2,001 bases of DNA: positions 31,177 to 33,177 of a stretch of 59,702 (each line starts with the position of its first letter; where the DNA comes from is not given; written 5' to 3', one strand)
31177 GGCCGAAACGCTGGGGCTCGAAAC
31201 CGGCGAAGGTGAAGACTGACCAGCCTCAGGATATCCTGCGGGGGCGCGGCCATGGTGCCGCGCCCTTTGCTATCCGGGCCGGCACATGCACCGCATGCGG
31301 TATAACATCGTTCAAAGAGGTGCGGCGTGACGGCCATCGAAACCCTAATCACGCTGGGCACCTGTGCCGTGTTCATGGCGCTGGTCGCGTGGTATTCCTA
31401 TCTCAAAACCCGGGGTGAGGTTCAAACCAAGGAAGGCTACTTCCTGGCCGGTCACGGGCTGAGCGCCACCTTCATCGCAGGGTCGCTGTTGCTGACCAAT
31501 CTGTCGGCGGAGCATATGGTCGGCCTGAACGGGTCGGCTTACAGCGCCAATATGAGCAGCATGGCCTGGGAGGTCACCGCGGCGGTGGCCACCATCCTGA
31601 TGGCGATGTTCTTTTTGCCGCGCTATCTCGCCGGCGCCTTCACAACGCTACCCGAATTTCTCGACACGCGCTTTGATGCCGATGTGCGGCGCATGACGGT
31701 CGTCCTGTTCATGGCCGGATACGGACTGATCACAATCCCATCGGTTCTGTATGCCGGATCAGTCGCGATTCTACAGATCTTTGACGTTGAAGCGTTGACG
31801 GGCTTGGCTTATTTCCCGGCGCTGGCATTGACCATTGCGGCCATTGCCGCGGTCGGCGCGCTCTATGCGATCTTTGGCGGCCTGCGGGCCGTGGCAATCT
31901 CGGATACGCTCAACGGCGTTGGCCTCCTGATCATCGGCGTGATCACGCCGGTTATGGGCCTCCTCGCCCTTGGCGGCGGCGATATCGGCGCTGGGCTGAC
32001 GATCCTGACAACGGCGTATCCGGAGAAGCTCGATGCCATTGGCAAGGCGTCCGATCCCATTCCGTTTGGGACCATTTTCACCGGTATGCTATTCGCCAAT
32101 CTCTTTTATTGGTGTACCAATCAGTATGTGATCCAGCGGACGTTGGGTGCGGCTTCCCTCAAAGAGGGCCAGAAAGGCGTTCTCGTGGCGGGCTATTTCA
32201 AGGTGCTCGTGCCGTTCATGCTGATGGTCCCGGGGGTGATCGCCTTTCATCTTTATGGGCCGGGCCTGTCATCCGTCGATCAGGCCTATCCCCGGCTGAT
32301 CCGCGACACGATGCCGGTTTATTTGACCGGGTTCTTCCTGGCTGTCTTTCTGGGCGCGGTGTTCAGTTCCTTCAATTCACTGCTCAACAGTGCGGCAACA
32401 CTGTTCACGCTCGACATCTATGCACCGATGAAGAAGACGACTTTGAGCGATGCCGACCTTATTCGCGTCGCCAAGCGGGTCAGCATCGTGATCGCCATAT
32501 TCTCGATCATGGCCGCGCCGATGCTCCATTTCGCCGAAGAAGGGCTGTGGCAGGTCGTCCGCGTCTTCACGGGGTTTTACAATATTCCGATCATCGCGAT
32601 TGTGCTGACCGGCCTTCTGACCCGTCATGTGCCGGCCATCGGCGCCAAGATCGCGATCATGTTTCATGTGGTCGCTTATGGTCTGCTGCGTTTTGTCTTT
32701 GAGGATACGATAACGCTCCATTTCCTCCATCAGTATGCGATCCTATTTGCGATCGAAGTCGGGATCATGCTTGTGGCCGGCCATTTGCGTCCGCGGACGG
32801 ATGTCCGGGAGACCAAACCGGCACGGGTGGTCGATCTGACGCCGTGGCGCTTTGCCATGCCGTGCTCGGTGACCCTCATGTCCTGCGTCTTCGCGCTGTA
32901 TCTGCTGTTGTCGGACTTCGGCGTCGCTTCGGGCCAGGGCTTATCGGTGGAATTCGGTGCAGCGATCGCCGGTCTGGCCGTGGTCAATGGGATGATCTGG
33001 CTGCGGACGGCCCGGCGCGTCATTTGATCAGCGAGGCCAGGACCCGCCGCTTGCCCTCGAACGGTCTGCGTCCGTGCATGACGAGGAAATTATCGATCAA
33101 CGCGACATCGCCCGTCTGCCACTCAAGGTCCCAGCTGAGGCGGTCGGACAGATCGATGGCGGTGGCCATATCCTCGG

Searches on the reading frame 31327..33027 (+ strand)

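Call 72: search_protein_families(library=pfam, proteins=[window:31327-33027:+], max_evalue=0.00001)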
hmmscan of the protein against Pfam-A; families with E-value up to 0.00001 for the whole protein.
window:31327-33027:+ (566 aa): 1 family
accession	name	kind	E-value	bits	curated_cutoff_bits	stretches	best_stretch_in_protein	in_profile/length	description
PF00474.23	SSF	-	5e-38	131.5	22.8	1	38-444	1-403/406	Sodium:solute symporter family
